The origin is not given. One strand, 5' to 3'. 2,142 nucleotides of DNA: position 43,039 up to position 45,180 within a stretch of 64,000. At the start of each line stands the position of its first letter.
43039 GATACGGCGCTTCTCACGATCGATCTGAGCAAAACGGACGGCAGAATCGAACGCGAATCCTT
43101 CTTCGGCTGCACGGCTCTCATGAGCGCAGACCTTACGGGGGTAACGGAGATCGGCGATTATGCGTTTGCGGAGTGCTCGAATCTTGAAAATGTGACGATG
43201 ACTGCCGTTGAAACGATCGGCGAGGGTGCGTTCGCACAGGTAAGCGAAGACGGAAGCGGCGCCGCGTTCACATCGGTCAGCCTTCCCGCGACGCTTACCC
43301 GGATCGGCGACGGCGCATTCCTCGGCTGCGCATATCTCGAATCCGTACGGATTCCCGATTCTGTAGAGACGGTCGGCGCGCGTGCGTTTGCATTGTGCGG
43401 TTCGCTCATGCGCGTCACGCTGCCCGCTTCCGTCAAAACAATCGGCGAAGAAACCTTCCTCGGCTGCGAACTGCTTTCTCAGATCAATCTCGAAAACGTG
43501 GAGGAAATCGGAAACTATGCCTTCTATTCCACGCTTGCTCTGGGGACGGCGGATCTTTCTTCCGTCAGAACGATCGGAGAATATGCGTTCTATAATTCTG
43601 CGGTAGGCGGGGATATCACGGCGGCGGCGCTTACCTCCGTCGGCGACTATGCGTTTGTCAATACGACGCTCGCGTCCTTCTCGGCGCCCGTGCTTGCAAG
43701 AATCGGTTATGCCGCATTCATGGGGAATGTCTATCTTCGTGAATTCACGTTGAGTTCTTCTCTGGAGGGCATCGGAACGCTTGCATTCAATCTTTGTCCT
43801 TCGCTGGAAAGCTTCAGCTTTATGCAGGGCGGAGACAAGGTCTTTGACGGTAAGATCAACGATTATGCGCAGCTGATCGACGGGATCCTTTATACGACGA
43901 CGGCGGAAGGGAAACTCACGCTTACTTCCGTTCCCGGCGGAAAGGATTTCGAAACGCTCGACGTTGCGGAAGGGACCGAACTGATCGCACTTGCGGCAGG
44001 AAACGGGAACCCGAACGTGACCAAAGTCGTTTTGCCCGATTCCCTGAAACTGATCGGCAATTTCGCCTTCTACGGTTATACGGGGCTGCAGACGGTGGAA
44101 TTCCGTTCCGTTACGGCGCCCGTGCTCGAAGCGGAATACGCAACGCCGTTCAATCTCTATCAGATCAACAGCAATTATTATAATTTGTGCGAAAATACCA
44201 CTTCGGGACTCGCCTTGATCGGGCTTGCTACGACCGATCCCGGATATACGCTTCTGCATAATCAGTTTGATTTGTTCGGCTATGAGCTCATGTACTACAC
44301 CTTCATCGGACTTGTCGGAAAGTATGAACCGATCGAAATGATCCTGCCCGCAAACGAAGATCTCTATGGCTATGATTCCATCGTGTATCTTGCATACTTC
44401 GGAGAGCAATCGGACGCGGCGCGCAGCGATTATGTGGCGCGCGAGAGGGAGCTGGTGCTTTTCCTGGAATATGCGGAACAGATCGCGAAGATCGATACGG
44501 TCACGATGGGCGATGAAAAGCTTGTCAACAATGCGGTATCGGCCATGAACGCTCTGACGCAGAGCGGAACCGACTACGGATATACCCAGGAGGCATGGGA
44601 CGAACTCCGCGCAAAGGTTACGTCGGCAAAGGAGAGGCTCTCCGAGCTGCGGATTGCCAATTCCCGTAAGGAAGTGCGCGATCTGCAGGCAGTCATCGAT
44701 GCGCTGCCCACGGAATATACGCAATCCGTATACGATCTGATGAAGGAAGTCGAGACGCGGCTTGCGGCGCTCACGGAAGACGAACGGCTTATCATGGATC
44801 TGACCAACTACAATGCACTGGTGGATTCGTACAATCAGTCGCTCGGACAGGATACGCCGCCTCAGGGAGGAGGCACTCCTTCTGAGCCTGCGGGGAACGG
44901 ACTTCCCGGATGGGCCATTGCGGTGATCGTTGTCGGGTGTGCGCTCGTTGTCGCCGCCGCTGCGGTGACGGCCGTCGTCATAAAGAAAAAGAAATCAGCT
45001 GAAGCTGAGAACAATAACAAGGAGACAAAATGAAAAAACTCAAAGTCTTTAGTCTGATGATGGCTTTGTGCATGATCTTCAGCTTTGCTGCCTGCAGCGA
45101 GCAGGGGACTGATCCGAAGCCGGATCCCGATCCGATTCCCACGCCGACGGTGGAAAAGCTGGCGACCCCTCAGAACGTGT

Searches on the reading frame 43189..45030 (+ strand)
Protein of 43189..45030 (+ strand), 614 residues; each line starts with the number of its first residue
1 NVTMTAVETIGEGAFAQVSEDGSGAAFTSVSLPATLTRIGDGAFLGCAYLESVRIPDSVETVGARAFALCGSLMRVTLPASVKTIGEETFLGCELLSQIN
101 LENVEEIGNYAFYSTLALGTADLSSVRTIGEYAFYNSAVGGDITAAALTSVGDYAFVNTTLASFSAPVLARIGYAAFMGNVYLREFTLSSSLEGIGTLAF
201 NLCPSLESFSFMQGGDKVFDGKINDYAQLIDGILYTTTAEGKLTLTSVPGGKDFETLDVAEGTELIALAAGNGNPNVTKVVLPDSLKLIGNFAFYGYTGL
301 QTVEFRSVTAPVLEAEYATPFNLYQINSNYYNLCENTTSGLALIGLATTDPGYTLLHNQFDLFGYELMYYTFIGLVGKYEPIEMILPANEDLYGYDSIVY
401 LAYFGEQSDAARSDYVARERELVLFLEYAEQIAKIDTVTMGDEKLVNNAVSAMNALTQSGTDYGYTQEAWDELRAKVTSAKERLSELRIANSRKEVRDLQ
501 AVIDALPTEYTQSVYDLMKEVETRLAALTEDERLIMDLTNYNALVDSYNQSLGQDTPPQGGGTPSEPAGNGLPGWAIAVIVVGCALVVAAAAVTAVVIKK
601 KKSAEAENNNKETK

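Call 46: search_protein_families(library=pfam, proteins=[window:43189-45030:+], max_evalue=5)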
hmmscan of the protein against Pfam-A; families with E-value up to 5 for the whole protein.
window:43189-45030:+ (614 aa): 3 families
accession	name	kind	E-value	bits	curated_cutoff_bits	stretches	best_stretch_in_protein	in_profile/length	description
PF13306.12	LRR_5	-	6.7e-46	155.8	27.7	3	26-137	12-123/127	BspA type Leucine rich repeat region (6 copies)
PF23952.1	LRR_EndoS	-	0.21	12.3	27.9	0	254-314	38-98/116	Endo-beta-N-acetylglucosaminidase EndoS LRR domain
PF25035.1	SYNE1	-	0.26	12.1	27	1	467-532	29-93/105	Nesprin-1 domain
